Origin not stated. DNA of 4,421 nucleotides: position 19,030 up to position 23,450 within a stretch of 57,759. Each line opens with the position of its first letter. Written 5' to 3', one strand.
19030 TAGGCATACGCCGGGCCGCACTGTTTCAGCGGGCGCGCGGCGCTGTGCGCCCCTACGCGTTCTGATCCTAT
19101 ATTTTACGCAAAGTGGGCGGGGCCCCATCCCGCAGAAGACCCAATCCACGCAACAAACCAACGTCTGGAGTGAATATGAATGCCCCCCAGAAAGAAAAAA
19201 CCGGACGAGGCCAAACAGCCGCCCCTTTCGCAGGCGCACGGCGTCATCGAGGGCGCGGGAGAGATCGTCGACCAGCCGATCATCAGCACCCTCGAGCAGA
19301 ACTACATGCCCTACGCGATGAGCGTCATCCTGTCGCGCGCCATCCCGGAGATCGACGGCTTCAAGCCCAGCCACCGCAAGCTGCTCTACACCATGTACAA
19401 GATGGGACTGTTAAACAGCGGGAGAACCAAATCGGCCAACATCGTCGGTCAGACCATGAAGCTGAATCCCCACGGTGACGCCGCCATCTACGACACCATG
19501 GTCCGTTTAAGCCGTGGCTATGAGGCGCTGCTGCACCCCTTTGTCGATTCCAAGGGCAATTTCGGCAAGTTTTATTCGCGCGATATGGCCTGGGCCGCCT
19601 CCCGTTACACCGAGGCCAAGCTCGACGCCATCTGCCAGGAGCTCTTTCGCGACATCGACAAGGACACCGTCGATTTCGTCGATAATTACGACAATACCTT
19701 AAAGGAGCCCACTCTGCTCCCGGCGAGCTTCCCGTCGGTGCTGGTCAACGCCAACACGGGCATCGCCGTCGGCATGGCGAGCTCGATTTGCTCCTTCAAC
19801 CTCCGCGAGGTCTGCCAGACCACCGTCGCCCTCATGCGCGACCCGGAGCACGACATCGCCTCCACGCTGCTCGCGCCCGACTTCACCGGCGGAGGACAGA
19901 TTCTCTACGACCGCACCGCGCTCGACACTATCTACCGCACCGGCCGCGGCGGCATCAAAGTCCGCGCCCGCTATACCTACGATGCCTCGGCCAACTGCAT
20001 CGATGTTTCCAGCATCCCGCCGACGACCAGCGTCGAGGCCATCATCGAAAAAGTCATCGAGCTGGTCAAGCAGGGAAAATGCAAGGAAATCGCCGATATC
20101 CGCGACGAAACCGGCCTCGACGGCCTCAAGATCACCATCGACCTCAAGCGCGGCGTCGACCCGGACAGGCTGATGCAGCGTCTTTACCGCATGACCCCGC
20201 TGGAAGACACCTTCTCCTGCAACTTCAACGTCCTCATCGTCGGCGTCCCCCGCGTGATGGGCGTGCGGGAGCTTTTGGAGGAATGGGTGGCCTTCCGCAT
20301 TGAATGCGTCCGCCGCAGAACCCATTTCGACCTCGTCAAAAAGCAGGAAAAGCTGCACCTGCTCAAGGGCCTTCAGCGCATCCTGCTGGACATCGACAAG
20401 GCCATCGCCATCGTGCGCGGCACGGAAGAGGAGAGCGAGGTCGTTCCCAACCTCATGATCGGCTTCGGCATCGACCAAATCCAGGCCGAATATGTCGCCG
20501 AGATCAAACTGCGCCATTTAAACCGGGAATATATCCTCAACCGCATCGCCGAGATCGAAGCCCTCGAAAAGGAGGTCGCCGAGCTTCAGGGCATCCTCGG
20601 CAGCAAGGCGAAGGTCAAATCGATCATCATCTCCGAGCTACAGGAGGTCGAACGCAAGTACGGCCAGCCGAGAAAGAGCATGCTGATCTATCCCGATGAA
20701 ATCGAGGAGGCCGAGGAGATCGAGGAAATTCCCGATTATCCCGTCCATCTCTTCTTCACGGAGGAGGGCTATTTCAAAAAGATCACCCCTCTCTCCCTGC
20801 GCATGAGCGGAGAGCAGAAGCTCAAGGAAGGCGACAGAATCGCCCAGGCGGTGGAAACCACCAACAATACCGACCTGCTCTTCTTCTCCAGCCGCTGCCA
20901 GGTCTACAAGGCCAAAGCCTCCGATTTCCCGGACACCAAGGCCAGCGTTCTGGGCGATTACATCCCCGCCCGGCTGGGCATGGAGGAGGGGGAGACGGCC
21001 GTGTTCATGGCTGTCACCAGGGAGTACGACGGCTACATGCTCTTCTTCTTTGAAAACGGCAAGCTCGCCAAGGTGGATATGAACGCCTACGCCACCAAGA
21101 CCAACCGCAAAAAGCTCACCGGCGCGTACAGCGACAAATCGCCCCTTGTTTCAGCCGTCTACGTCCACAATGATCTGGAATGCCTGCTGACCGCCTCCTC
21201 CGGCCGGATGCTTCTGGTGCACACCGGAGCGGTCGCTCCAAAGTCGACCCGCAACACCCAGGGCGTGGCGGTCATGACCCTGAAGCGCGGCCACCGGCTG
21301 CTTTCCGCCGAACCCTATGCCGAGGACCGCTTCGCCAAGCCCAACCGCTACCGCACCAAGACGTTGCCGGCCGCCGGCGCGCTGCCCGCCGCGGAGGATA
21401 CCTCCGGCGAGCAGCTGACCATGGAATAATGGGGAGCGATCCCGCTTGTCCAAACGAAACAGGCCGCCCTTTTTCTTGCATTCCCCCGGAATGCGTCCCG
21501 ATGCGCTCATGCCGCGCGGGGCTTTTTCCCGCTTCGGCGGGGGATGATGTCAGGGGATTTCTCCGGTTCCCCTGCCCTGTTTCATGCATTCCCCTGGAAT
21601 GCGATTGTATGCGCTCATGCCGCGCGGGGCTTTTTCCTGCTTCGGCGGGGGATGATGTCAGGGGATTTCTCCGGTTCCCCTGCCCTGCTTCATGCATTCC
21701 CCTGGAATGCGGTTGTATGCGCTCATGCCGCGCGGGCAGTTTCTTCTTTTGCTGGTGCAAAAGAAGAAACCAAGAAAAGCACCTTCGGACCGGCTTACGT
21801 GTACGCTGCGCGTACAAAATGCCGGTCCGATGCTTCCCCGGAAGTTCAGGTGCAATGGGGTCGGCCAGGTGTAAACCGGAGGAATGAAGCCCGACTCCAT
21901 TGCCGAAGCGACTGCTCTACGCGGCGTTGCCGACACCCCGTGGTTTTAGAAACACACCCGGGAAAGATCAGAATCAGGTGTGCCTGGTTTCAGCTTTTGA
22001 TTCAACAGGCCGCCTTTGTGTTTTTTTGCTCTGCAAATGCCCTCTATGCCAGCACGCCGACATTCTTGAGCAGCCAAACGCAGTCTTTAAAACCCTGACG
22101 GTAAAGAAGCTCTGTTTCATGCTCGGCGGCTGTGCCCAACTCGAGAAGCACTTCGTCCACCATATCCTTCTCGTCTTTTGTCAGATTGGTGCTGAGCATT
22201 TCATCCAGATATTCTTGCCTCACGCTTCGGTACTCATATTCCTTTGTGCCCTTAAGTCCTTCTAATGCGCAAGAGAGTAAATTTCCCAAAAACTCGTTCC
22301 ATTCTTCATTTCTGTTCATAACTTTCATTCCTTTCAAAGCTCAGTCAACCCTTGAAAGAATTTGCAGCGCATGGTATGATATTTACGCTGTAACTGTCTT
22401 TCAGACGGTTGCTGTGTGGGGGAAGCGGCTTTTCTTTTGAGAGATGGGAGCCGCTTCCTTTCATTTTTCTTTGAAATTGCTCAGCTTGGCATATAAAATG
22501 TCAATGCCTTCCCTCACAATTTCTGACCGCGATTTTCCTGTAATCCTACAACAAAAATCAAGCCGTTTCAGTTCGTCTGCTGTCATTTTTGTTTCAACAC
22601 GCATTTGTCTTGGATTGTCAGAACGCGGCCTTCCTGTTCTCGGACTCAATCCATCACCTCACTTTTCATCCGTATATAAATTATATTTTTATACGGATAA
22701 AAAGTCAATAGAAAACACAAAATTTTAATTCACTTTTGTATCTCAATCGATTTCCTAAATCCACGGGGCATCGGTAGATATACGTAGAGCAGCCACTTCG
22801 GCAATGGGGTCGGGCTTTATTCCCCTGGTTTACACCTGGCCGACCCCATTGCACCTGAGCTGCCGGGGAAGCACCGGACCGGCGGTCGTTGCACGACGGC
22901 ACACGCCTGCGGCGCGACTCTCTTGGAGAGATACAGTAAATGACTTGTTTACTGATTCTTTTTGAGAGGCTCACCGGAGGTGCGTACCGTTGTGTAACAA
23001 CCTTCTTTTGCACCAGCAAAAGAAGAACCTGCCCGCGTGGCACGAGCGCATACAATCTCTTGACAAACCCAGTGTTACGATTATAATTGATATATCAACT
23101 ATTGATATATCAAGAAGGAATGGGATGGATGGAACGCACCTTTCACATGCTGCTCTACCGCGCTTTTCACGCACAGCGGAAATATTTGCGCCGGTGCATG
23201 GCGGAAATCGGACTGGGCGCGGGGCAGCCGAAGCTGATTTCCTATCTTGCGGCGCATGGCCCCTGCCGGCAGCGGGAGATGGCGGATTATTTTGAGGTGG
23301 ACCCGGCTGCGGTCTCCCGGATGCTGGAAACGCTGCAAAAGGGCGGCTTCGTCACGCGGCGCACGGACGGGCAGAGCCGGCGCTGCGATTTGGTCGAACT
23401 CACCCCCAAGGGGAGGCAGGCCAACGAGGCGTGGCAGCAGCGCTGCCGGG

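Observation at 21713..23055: AT-richer two-gene cassette bracketed by ~235/300-bp imperfect inverted repeats, wedged between the topoisomerase A gene and the marR promoter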

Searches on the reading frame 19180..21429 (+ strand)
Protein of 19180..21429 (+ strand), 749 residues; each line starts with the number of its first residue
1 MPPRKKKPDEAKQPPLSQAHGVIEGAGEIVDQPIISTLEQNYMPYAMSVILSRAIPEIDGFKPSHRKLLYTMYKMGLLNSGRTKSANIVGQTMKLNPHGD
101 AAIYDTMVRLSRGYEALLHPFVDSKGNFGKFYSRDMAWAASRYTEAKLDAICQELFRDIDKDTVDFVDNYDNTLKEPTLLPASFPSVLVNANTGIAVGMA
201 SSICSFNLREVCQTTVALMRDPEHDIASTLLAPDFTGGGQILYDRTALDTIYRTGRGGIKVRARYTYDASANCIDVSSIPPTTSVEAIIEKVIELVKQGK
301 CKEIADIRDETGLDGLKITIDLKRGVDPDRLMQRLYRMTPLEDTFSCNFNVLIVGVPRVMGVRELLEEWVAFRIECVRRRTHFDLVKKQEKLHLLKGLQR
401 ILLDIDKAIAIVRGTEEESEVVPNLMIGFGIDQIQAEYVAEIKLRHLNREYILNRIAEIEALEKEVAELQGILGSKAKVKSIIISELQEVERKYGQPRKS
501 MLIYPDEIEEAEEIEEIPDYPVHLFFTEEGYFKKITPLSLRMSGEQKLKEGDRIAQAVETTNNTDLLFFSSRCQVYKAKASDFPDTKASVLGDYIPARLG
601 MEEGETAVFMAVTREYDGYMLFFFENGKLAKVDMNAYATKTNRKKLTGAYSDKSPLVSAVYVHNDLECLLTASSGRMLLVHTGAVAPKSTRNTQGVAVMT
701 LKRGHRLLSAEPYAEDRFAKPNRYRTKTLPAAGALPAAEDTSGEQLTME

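Call 13: search_protein_families(library=pfam, proteins=[window:19180-21429:+], max_evalue=0.1)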
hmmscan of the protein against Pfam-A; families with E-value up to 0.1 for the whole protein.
window:19180-21429:+ (749 aa): 2 families
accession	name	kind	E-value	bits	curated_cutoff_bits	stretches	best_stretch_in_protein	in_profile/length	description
PF00521.26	DNA_topoisoIV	-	4.5e-128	428.2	31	1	53-488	1-432/432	DNA gyrase/topoisomerase IV, subunit A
PF03989.18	DNA_gyraseA_C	-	8.1e-06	25.6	27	1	687-711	21-45/48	DNA gyrase C-terminal domain, beta-propeller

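Call 39: find_encoding_contigs(protein=window:19180-21429:+, flank=5000, max_places=10)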
Protein window:19180-21429:+ (749 aa): 1 contig read that carries it; 1 place shown.
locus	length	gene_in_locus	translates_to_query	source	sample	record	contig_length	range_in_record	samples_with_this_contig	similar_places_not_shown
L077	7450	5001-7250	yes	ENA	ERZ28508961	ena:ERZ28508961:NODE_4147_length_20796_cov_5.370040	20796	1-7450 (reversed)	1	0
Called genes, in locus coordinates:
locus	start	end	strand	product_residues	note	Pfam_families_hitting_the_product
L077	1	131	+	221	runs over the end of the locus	PF00027:cNMP_binding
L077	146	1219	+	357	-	PF13379:NMT1_2 (weak), PF12727:PBP_like (faint), PF12974:Phosphonate-bd, PF04069:OpuAC (weak), PF09084:NMT1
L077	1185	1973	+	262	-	PF00528:BPD_transp_1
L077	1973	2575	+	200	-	PF00005:ABC_tran, PF13191:AAA_16 (faint), PF13304:AAA_21 (faint)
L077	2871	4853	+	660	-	PF02518:HATPase_c (weak), PF00204:DNA_gyraseB, PF01751:Toprim, PF00986:DNA_gyraseB_C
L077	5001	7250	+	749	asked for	PF00521:DNA_topoisoIV, PF03989:DNA_gyraseA_C (faint)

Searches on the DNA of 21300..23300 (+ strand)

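Call 5: search_rna_families(source=window, start=21300, end=23300, threshold=evalue, max_evalue=10, show_alignments=3)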
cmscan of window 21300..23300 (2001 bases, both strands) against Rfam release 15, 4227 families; matches with E-value up to 10: 20.
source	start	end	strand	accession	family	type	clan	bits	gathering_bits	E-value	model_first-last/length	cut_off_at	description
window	22379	22470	+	RF00242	ctRNA_pT181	Gene; antisense;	-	23.4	56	3.9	1-94/94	no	ctRNA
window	22661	22705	-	RF04161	mir-3688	Gene; miRNA;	-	23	84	0.13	22-67/88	no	mir-3688 microRNA precursor family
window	21737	21772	-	RF03872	MIR6426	Gene; miRNA;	-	22.6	96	0.21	1-84/84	no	MIR6426 microRNA precursor family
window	22661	22705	+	RF04161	mir-3688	Gene; miRNA;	-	20.1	84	0.81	22-67/88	no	mir-3688 microRNA precursor family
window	22399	22476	+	RF00639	mir-515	Gene; miRNA;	CL00096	19.6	68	1.4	1-87/87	no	mir-515 microRNA precursor family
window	21741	21768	+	RF03578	mir-3910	Gene; miRNA;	-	19.2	95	1.7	1-82/82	no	mir-3910 microRNA precursor family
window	22659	22707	-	RF03789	MIR5269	Gene; miRNA;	-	19.2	60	3.4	1-80/80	no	MIR5269 microRNA precursor family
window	21741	21768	-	RF03578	mir-3910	Gene; miRNA;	-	19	95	1.9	1-82/82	no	mir-3910 microRNA precursor family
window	21723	21786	-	RF03323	mir-3613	Gene; miRNA;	-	18.2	91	1.7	1-86/86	no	mir-3613 microRNA precursor family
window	22654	22714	-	RF03640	mir-3747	Gene; miRNA;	-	18.2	63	2.6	1-67/67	no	mir-3747 microRNA precursor family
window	21833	21907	-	RF02172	RFPL3-AS1_2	Gene; lncRNA;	-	18.1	40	0.1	1-71/71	no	RFPL3 antisense RNA 1 conserved region 2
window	21445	21586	-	RF01969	RMST_8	Gene; lncRNA;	-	18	80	2.6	1-143/143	no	Rhabdomyosarcoma 2 associated transcript conserved region 8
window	22691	22770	-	RF03188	mir-2843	Gene; miRNA;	-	17.9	93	2.8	1-77/77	no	mir-2843 microRNA precursor family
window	22429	22486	-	RF01962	RMST_1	Gene; lncRNA;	-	17.7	40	0.38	1-61/61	no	Rhabdomyosarcoma 2 associated transcript conserved region 1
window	21735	21774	-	RF01033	mir-767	Gene; miRNA;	-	16.8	90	6.6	1-86/86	no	mir-767 microRNA precursor family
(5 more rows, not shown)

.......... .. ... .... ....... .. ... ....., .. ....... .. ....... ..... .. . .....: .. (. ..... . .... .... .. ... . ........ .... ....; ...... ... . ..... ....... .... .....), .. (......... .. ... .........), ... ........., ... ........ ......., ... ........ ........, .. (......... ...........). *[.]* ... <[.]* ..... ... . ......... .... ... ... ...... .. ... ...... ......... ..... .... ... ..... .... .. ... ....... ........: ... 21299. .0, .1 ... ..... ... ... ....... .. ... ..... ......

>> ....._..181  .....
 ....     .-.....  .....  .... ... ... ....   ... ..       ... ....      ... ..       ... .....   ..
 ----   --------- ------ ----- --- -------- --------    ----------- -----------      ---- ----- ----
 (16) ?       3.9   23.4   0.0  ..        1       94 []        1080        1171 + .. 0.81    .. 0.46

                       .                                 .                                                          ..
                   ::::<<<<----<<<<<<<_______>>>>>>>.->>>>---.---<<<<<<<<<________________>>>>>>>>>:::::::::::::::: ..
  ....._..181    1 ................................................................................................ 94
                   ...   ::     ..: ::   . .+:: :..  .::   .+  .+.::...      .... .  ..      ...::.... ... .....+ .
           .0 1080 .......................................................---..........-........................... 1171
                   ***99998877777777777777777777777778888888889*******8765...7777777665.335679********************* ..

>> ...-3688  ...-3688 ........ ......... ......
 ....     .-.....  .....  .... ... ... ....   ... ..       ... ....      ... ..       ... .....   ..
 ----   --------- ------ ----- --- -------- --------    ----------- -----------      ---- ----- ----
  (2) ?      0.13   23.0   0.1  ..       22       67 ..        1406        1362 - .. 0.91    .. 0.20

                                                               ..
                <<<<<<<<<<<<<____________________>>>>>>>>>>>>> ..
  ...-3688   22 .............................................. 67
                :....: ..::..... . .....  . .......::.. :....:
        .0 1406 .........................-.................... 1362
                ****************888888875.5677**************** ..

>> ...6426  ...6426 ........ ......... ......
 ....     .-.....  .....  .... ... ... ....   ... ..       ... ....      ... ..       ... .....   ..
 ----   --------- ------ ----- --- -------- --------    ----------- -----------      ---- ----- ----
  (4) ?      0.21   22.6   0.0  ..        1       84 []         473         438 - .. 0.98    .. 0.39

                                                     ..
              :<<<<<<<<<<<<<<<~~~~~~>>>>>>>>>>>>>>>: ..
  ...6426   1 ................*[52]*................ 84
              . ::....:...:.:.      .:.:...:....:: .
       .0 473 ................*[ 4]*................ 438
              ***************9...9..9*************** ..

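Call 15: search_dna_similar(query=window:21440-23100:+, collection=plasmids, mode=distant, max_rows=20)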
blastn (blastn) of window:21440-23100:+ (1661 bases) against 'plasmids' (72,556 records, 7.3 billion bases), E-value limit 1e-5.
No match.

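Call 16: search_dna_similar(query=window:21440-23100:+, collection=phages, mode=distant, max_rows=20)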
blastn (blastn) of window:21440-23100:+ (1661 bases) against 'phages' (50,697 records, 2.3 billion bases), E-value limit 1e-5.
No match.
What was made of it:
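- No phage or plasmid DNA match (calls 15, 16).
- Tried and rejected: blastn of 21440-23100 against plasmids and phages (calls 15, 16).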

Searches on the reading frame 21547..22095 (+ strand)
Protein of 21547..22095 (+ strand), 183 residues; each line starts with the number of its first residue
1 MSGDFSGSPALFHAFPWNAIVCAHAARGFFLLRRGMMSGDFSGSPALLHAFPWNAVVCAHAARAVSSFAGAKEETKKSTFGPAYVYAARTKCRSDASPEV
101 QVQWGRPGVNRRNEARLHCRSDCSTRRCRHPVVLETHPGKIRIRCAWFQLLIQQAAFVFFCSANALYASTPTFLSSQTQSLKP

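Call 78: search_protein_representatives(protein=window:21547-22095:+)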
Query: 183 residues. Proteins with E-value up to 0.001 (for the whole library): 6; up to 1e-10: 4; up to 1e-30: 3. The best 6 are listed.
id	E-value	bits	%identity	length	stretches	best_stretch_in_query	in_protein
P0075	3.3e-120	414.8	99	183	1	1-183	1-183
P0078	1.9e-52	193.9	96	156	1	92-183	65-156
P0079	7.7e-45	169.1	66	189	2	23-131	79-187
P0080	2.3e-13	66.6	57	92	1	1-70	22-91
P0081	1.5e-06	44.3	61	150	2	90-134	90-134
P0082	2.9e-06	43.4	68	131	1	131-179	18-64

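Call 80: find_encoding_contigs(protein=P0079, flank=10000, max_places=6)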
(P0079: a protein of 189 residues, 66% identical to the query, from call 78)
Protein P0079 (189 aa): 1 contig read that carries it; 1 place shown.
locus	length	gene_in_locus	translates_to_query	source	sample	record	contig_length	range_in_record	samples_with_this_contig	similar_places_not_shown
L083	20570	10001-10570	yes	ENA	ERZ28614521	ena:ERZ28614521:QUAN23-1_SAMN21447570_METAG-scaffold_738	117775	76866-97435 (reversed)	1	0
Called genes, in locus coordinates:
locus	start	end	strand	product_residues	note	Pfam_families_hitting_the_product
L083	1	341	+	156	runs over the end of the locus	PF06114:Peptidase_M78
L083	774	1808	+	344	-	PF02517:Rce1-like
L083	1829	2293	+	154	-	PF00383:dCMP_cyt_deam_1, PF14437:MafB19-deam, PF14439:Bd3614-deam (weak)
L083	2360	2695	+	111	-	PF10825:DUF2752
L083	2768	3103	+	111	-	PF05154:TM2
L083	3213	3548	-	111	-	PF18692:DUF5640 (weak)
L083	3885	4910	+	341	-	PF14486:DUF4432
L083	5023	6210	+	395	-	PF00155:Aminotran_1_2, PF12897:Asp_aminotransf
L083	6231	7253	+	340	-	PF00579:tRNA-synt_1b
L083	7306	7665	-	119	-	PF12844:HTH_19, PF01381:HTH_3, PF13443:HTH_26 (weak)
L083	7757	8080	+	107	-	-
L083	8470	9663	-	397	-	PF01168:Ala_racemase_N, PF00842:Ala_racemase_C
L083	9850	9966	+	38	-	-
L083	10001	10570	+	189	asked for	-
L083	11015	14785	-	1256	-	PF18072:FGAR-AT_linker (faint), PF00586:AIRS (faint), PF02769:AIRS_C, PF13507:GATase_5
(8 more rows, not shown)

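Call 81: find_encoding_contigs(protein=P0081, flank=10000, max_places=6)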
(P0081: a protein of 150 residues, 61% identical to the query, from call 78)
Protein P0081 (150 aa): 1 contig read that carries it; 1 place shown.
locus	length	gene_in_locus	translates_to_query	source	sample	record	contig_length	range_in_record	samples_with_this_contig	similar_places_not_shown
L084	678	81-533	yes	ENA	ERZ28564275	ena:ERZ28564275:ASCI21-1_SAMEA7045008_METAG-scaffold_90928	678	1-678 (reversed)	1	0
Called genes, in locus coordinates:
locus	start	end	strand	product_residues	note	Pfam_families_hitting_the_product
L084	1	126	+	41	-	?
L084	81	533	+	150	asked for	-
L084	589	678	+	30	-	?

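Call 85: find_encoding_contigs(protein=P0082, flank=10000, max_places=10)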
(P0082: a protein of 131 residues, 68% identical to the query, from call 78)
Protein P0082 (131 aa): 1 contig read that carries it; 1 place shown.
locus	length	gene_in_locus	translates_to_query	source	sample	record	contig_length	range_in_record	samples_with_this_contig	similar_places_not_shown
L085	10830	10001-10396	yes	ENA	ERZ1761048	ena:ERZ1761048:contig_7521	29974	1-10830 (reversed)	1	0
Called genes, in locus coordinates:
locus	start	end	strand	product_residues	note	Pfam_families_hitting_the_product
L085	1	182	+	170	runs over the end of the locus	-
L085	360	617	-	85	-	-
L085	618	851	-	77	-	PF13560:HTH_31 (weak), PF01381:HTH_3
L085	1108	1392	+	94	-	-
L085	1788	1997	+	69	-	-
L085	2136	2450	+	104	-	-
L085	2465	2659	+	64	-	-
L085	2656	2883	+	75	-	-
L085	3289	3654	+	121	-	-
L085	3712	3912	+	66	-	-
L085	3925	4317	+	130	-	-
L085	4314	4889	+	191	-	-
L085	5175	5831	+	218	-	-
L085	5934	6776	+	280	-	PF00204:DNA_gyraseB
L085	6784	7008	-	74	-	-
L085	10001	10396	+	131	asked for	-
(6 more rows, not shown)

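Call 97: list_cluster_members(proteins=[P0078, P0079, P0080, P0081])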
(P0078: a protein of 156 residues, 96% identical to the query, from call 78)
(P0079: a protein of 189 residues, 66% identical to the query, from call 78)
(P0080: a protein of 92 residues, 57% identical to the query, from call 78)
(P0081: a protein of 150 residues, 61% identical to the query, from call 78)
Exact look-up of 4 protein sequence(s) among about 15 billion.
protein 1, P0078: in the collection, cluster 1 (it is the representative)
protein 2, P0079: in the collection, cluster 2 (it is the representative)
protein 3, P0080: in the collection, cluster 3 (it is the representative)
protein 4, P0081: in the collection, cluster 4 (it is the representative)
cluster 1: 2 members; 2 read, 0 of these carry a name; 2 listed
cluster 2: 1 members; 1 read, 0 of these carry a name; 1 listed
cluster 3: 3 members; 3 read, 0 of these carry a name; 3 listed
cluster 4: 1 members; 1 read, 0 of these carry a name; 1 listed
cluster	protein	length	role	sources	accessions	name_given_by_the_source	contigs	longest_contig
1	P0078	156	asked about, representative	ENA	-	-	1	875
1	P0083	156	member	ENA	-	-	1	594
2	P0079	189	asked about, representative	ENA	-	-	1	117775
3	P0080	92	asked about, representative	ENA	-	-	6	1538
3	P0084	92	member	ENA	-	-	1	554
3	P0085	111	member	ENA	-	-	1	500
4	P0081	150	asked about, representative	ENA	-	-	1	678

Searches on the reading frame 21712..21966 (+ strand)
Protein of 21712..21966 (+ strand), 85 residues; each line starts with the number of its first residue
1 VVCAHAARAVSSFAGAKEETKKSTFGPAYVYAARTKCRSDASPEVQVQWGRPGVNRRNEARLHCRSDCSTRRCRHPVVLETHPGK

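Call 28: find_homologous_proteins(query=window:21712-21966:+, max_evalue=0.01)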
Query seq(85 aa): no candidate shares three 5-residue words with the query. No homologue found.
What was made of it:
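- Tried and rejected: A word-indexed protein search with the arm's spurious translation (call 28).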
